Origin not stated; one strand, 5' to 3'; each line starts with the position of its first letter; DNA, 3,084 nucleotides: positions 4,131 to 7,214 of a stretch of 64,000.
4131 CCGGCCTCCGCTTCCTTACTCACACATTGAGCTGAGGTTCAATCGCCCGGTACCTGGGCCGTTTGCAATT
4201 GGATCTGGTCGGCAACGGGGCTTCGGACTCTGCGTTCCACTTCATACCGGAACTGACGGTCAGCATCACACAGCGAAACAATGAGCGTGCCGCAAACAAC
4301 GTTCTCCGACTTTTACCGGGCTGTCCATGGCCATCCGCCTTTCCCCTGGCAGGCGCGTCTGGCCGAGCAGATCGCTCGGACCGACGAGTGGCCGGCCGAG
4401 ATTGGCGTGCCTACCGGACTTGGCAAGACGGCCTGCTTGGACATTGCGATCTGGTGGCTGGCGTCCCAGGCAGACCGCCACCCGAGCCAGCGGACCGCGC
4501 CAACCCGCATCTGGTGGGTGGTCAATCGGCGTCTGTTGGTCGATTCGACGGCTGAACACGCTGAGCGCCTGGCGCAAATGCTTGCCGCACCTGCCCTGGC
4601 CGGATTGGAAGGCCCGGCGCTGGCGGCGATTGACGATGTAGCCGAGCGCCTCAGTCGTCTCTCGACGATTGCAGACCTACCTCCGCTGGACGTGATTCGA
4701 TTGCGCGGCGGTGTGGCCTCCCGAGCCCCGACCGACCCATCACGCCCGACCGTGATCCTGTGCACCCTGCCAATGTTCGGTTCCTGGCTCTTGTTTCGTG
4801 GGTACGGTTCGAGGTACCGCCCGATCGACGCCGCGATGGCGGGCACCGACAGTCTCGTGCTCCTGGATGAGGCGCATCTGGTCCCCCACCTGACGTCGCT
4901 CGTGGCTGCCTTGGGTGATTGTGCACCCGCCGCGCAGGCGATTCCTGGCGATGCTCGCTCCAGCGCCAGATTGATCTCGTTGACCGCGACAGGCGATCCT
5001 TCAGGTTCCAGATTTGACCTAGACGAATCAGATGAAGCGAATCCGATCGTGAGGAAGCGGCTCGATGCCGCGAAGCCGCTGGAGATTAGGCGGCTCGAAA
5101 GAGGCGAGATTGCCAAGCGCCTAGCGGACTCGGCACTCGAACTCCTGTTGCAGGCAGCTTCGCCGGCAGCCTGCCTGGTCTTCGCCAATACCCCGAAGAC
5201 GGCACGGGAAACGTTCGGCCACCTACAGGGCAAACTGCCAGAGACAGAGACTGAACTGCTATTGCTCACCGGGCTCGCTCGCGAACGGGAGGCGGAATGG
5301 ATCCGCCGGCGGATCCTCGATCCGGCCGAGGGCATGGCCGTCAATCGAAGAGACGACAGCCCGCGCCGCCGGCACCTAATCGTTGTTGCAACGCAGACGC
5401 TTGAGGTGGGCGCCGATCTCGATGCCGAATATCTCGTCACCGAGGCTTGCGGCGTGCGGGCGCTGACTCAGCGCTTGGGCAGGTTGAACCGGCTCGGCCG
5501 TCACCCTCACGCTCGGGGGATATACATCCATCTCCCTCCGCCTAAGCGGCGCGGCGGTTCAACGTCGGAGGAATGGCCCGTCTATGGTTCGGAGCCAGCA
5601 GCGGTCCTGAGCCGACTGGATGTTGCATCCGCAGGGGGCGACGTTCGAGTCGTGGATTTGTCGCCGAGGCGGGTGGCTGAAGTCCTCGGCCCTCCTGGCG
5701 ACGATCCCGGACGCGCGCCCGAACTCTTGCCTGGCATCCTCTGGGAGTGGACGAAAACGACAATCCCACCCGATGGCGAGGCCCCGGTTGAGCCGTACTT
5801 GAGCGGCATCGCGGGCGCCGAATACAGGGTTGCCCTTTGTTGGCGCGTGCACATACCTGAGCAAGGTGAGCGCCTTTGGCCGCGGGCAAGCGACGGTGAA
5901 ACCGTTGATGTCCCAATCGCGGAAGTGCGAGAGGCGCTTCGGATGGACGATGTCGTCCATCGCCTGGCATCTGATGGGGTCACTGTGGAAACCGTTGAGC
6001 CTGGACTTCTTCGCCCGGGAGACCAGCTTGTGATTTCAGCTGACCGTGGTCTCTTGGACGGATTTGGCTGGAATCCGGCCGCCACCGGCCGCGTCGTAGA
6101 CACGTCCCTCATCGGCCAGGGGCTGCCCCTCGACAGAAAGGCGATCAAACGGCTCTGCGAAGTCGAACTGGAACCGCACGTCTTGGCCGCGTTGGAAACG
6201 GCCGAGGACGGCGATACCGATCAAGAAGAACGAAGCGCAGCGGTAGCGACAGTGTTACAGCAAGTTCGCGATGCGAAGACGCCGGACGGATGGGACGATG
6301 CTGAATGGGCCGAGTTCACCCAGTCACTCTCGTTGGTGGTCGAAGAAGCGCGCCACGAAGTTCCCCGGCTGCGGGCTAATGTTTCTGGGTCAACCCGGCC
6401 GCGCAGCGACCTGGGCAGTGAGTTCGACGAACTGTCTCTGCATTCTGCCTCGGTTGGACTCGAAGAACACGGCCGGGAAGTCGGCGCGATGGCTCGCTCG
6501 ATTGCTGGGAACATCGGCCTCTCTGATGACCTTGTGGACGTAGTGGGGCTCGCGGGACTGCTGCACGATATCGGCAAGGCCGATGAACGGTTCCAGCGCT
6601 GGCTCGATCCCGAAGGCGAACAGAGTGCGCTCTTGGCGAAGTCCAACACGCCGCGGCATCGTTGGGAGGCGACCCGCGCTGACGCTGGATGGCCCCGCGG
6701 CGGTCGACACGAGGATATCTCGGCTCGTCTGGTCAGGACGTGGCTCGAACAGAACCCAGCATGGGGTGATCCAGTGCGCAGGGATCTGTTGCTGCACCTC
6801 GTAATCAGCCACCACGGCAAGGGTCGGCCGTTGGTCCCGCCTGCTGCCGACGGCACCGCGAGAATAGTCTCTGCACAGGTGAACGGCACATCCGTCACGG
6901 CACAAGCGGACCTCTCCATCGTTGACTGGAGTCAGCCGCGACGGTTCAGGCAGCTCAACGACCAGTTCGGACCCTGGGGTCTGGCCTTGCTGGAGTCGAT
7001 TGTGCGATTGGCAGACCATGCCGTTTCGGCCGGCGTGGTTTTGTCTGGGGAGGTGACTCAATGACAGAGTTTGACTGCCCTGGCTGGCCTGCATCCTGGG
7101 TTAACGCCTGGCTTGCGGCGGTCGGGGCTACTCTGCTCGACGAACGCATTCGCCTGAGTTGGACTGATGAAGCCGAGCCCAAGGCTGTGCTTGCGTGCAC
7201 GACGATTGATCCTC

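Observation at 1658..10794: Atypical type I-G/I-U (Dpsyc-like) CRISPR-Cas locus: cas3 in the middle, unfused cas4 and cas1, a small Csb3-like ORF, and no recognisable large subunit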

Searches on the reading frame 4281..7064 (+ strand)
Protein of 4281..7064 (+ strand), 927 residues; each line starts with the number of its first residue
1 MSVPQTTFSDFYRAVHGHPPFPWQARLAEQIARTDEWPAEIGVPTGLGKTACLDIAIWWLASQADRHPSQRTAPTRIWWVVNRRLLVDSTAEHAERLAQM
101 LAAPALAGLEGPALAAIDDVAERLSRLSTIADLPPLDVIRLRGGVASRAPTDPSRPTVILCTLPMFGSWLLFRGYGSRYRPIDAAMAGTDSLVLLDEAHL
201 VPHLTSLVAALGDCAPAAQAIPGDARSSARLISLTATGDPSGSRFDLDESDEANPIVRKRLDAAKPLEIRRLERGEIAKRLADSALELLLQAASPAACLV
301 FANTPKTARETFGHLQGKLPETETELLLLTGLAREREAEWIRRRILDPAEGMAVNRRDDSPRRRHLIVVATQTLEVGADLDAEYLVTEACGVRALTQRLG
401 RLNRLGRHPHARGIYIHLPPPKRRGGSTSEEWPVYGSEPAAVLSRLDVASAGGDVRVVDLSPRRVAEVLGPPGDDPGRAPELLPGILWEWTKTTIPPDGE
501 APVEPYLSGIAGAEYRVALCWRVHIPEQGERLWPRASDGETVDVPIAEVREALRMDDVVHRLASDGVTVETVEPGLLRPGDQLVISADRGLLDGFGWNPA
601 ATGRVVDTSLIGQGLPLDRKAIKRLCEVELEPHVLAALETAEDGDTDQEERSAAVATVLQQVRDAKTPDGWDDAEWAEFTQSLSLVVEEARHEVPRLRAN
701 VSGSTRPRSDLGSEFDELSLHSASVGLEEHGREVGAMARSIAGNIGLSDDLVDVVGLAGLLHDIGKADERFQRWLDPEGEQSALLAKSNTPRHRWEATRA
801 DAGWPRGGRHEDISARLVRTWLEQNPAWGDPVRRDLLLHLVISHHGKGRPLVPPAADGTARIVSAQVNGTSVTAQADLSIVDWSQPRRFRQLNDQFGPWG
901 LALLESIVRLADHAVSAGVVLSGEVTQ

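Call 4: search_protein_families(library=ncbifam, proteins=[window:4281-7064:+], max_evalue=0.01)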
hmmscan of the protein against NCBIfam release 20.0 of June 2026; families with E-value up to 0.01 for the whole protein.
window:4281-7064:+ (927 aa): 9 families
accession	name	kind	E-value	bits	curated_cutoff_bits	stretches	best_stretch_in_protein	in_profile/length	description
TIGR02621.3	cas3_GSU0051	exception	9.3e-179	597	400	1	8-917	2-854/854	type I-G CRISPR-associated helicase/endonuclease Cas3g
TIGR01596.1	cas3_HD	equivalog_domain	1.7e-16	60.8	43.45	1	727-859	1-113/178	CRISPR-associated endonuclease Cas3''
TIGR01587.1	cas3_core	equivalog_domain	4.3e-16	59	102.45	1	270-417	196-332/358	CRISPR-associated helicase Cas3'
NF007248.0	PRK09694.1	equivalog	3e-09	35.5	569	1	290-414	554-671/878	CRISPR-associated helicase/endonuclease Cas3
TIGR02562.1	cas3_yersinia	equivalog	2.3e-08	32.3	565.95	1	754-796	115-154/1110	type I-F CRISPR-associated helicase Cas3f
TIGR03158.1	cas3_cyano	exception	6.4e-06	25.5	69.1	1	157-402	114-356/357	type I-D CRISPR-associated helicase Cas3'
TIGR00277.1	HDIG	domain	0.00013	21.8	27.6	1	726-770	4-45/84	HDIG domain-containing metalloprotein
NF053512.1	nitric_RR_NosR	exception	0.0045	16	400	1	727-766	192-231/422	response regulator c-di-GMP phosphodiesterase, NosR family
NF002829.0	PRK03007.1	equivalog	0.0091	14.9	385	0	730-766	70-103/425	deoxyguanosinetriphosphate triphosphohydrolase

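Call 5: search_protein_families(library=pfam, proteins=[window:4281-7064:+], max_evalue=0.01)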
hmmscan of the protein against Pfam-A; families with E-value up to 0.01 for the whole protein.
window:4281-7064:+ (927 aa): 4 families
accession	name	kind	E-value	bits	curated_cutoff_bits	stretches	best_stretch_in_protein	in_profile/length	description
PF22590.2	Cas3-like_C_2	-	4.6e-16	59.4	27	1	298-405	5-104/106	CRISPR-associated nuclease/helicase Cas3, C-terminal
PF18019.7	Cas3_HD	-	8.7e-09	36.1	23.1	1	741-848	42-132/207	Cas3, HD domain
PF01966.28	HD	-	2.7e-07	31.3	22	1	729-849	3-90/116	HD domain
PF08668.18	HDOD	-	0.001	19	22.9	1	726-766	94-132/196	HDOD domain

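Call 16: search_protein_families(library=padloc, proteins=[window:4281-7064:+], max_evalue=1)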
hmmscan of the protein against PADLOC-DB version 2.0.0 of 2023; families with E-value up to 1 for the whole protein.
window:4281-7064:+ (927 aa): 37 families (the best 25 are shown)
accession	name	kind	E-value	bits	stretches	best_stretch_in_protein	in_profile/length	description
PDLC01769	Cas3g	-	1.6e-189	630.5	1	3-917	3-833/836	-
PDLC00939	Cas3g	-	7.5e-121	402.8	2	7-526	3-508/864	"CRISPR-associated helicase Cas3, subtype Dpsyc"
PDLC01309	Cas3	-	1e-91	306.3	2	7-614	2-518/710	CAS-I-U; effector_G3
PDLC01770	Cas3g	-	4.2e-75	251.6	2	7-418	2-354/733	-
PDLC01767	Cas3e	-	3.4e-27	93.2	2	265-435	401-537/680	-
PDLC01765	Cas3c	-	3e-20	70.7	2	189-418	292-477/612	-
PDLC01761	Cas3b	-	3.2e-19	67.1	2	279-415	431-544/705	-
PDLC02079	Cas3b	-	2.1e-17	60.6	2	271-420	404-546/691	-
PDLC00940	Cas3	-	4.6e-17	60.8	1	727-859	1-113/178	CRISPR-associated endonuclease Cas3-HD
PDLC00938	Cas3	-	1.1e-16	59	1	270-417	196-332/358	CRISPR-associated helicase Cas3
PDLC01254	Cas3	-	1.7e-16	58.9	1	727-917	9-159/164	CAS-I; effector_G3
PDLC01757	Cas3b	-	8e-16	55.7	2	272-415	376-504/676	-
PDLC01252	Cas3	-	2.7e-15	54.6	1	279-416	184-297/324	CAS-I; effector_G3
PDLC02080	Cas3b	-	8.9e-15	52.2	2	365-409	531-575/709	-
PDLC01710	Cas3a1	-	9.3e-15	52.1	1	363-408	502-547/745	Cas3_1_CAS-I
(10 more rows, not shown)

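Call 75: search_dna_similar(query=window:4281-7061:+, collection=plasmids, mode=protein, max_evalue=1e-10, max_rows=60)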
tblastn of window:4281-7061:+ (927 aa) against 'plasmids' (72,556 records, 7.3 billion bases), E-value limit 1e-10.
Records with a match: 22; places in all: 22; records where one place covers at least 80% of the query: 17.
Best place of each record, by identity: <60% 22.
By first word of the organism name: Thermus 14; Streptomyces 2; Cereibacter 2; Rhodothermus 1; Actinomyces 1; Methylomagnum 1; Azotobacter 1.
By predicted mobility (MOB-suite, as given by PLSDB): non-mobilizable 21; mobilizable 1.
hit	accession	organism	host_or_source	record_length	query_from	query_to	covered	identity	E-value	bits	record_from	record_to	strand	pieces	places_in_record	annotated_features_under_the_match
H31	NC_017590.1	Thermus thermophilus JL-18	-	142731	8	918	98%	31.3%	1e-55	218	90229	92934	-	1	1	cas3u: type I-U CRISPR-associated helicase/endonuclease Cas3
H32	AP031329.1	Thermus thermophilus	-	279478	8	918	98%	31.1%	2e-58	226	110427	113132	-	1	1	hypothetical protein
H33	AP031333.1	Thermus thermophilus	-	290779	8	918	98%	31.1%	2e-58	226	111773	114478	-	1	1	hypothetical protein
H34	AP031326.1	Thermus thermophilus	-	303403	8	918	98%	31.1%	2e-58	226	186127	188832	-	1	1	hypothetical protein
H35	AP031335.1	Thermus thermophilus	-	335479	8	918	98%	31.1%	2e-58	226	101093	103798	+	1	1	hypothetical protein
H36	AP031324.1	Thermus thermophilus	-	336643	8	918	98%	31.1%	2e-58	226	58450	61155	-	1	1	hypothetical protein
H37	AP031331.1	Thermus thermophilus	-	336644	8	918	98%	31.1%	2e-58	226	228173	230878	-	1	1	hypothetical protein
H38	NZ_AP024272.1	Thermus thermophilus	-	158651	8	918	98%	31.0%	6e-58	225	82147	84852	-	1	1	cas3u: type I-U CRISPR-associated helicase/endonuclease Cas3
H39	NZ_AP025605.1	Thermus thermophilus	-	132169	8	918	98%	31.0%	8e-58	224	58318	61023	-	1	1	cas3u: type I-U CRISPR-associated helicase/endonuclease Cas3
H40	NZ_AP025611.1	Thermus thermophilus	-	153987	8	918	98%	31.0%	8e-58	224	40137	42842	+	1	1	cas3u: type I-U CRISPR-associated helicase/endonuclease Cas3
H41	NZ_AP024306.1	Thermus thermophilus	-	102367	8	918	98%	30.8%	2e-57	224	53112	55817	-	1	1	cas3u: type I-U CRISPR-associated helicase/endonuclease Cas3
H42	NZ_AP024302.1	Thermus thermophilus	-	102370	8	918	98%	30.8%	2e-57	224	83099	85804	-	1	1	cas3u: type I-U CRISPR-associated helicase/endonuclease Cas3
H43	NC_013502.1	Rhodothermus marinus DSM 4252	-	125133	1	916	99%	30.7%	9e-77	282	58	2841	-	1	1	cas3u: type I-U CRISPR-associated helicase/endonuclease Cas3 | csb2: type I-U CRISPR-associated protein Csb2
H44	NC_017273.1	Thermus thermophilus SG0.5JP17-16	-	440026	8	918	98%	30.7%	6e-57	222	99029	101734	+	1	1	cas3u: type I-U CRISPR-associated helicase/endonuclease Cas3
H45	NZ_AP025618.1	Thermus thermophilus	-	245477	8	918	98%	30.5%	2e-57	223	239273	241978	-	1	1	cas3u: type I-U CRISPR-associated helicase/endonuclease Cas3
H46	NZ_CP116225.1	Actinomyces oris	Homo sapiens,Cell culture,oral cavity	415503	8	916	98%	29.7%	1e-56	221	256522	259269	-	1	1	cas3u: type I-U CRISPR-associated helicase/endonuclease Cas3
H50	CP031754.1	Cereibacter sphaeroides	cell culture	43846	20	430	44%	31.6%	1e-20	106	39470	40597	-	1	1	cas3u: type I-U CRISPR-associated helicase/endonuclease Cas3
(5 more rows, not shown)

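Call 76: get_annotated_region(hit=H46, flank=7000)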
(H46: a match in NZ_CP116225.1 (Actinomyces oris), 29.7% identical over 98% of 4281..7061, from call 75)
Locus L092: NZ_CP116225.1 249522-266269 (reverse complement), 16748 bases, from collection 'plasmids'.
description: Actinomyces oris strain WVU627 plasmid unnamed1, complete sequence
organism: Actinomyces oris (NCBI taxid 544580)
taxonomy: Bacteria; Actinomycetota; Actinomycetes; Actinomycetales; Actinomycetaceae; Actinomyces; Actinomyces oris
host: -; source: Homo sapiens,Cell culture,oral cavity; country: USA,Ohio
typing (MOB-suite, as given by PLSDB): non-mobilizable
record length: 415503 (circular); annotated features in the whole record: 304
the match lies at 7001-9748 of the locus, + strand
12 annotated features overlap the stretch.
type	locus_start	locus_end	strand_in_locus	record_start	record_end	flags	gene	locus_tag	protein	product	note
CDS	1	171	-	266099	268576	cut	-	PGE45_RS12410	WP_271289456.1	DUF6049 family protein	-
CDS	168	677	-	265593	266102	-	-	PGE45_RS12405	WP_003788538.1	NUDIX hydrolase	-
CDS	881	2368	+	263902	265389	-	-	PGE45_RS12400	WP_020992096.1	CCA tRNA nucleotidyltransferase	GO:0006396 - RNA processing [Evidence IEA]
CDS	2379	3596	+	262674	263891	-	-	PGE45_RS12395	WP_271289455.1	Gfo/Idh/MocA family oxidoreductase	-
CDS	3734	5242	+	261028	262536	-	-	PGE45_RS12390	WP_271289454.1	glycoside hydrolase family 36 protein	-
CDS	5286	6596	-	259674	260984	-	-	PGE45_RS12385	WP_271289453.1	AAA family ATPase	-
CDS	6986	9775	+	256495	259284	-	cas3u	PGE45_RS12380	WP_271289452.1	type I-U CRISPR-associated helicase/endonuclease Cas3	GO:0043571 - maintenance of CRISPR repeat elements [Evidence IEA]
CDS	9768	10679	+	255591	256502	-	-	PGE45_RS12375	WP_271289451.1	hypothetical protein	-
CDS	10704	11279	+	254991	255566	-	-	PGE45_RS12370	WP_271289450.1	type I-E CRISPR-associated protein Cas6/Cse3/CasE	-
CDS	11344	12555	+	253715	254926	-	cas7u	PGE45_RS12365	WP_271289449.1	type I-U CRISPR-associated RAMP protein Csb1/Cas7u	GO:0043571 - maintenance of CRISPR repeat elements [Evidence IEA]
CDS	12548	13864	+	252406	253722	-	csb2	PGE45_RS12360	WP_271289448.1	type I-U CRISPR-associated protein Csb2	GO:0043571 - maintenance of CRISPR repeat elements [Evidence IEA]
CDS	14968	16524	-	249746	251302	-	-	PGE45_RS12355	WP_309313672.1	DUF4832 domain-containing protein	-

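Call 77: get_annotated_region(hit=H50, flank=9000)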
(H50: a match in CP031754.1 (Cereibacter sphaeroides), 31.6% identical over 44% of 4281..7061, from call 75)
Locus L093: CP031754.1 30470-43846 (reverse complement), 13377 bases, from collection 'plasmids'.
description: Cereibacter sphaeroides strain EBL0706 plasmid p.C, complete sequence
organism: Cereibacter sphaeroides (NCBI taxid 1063)
taxonomy: Bacteria; Pseudomonadota; Alphaproteobacteria; Rhodobacterales; Paracoccaceae; Cereibacter; Cereibacter sphaeroides
host: -; source: cell culture; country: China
typing (MOB-suite, as given by PLSDB): non-mobilizable
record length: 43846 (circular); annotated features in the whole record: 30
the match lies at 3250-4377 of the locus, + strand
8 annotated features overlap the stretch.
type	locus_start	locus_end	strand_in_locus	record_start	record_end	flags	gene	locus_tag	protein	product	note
CDS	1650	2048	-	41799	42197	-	-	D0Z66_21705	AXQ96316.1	XRE family transcriptional regulator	-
CDS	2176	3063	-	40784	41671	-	-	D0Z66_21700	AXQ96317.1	WYL domain-containing protein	-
CDS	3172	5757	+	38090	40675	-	cas3u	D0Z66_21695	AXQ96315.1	type I-U CRISPR-associated helicase/endonuclease Cas3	-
CDS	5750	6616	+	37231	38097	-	cas8c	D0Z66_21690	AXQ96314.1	type I-U CRISPR-associated protein Cas8c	-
CDS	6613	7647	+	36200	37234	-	cas7u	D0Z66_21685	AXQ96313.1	type I-U CRISPR-associated protein Cas7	-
CDS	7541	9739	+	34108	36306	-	cas5u6u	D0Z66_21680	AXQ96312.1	type I-U CRISPR-associated protein Cas5/Cas6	-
CDS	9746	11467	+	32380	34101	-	-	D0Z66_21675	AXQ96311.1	CRISPR-associated endonuclease Cas4/Cas1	-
CDS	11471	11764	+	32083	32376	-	cas2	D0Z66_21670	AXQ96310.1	CRISPR-associated endonuclease Cas2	-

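Call 78: search_protein_families(library=ncbifam, proteins=[L093:5750-6613:+, L092:9768-10676:+], max_evalue=0.1)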
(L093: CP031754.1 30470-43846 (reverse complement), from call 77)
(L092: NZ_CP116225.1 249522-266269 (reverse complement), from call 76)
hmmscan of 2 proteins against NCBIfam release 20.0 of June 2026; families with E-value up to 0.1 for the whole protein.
L093:5750-6613:+ (288 aa): 1 family
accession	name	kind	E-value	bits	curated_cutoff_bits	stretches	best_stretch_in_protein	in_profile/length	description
TIGR04106.1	cas8c_GSU0052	equivalog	3.1e-64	217.3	125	1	5-287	3-282/282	type I-G CRISPR-associated protein Cas8g2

L092:9768-10676:+ (303 aa): 0 families

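Call 79: search_protein_families(library=padloc, proteins=[L093:5750-6613:+, L092:9768-10676:+], max_evalue=0.1)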
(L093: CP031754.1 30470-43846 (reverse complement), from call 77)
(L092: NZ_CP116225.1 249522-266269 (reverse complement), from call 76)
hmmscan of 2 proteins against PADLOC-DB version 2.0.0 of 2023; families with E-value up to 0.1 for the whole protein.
L093:5750-6613:+ (288 aa): 3 families
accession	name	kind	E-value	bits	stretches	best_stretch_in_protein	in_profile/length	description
PDLC00996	Cas8g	-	8.2e-65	217.3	1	5-287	3-282/282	"CRISPR-associated protein GSU0052/csb3, Dpsyc system"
PDLC01375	Cas8g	-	9.5e-46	154.2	1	6-271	2-249/250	CAS-I-U; effector_LS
PDLC01429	Cas8g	-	6e-09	33.5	2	6-39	11-44/296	CAS-I-U; effector_LS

L092:9768-10676:+ (303 aa): 1 family
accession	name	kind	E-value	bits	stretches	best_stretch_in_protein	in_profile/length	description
PDLC01103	Cas8g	-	1.3e-136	452.3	1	27-302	1-270/271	"Cas8u2, new large subunit family"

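Call 103: find_homologous_proteins(query=L093:5750-6613:+, max_evalue=0.001)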
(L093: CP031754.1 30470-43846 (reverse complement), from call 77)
Query L093:5750-6613:+ (288 aa): 2081 proteins with E <= 0.001 among 8000 candidates; the best 120 are listed.
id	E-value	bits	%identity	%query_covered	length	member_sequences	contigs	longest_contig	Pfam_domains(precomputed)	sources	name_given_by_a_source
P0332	5.0e-142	490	74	100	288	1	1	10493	-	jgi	-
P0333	3.4e-131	455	71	100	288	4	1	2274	-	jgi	jgi:CRISPR-associated protein Csx14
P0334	3.2e-130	452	70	100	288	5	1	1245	-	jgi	jgi:CRISPR-associated protein Csx14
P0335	5.9e-123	428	68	100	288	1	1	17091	-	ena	-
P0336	2.5e-120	419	66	100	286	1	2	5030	-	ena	-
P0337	8.2e-120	417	66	99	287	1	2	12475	-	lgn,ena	-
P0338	1.4e-119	417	67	100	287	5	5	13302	-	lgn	-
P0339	3.0e-117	409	67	100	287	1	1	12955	-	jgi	jgi:CRISPR-associated protein Csx14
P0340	6.3e-104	365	60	100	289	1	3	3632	-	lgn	-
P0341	1.7e-84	301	53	99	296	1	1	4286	-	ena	-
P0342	2.1e-84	301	53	99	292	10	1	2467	-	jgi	jgi:CRISPR-associated protein Csb3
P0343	5.1e-84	300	52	99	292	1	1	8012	-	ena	-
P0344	2.1e-83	298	54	99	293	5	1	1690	-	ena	-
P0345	3.9e-83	297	78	58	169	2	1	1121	-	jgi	jgi:CRISPR-associated protein Csx14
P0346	1.5e-82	295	50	99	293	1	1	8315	-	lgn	-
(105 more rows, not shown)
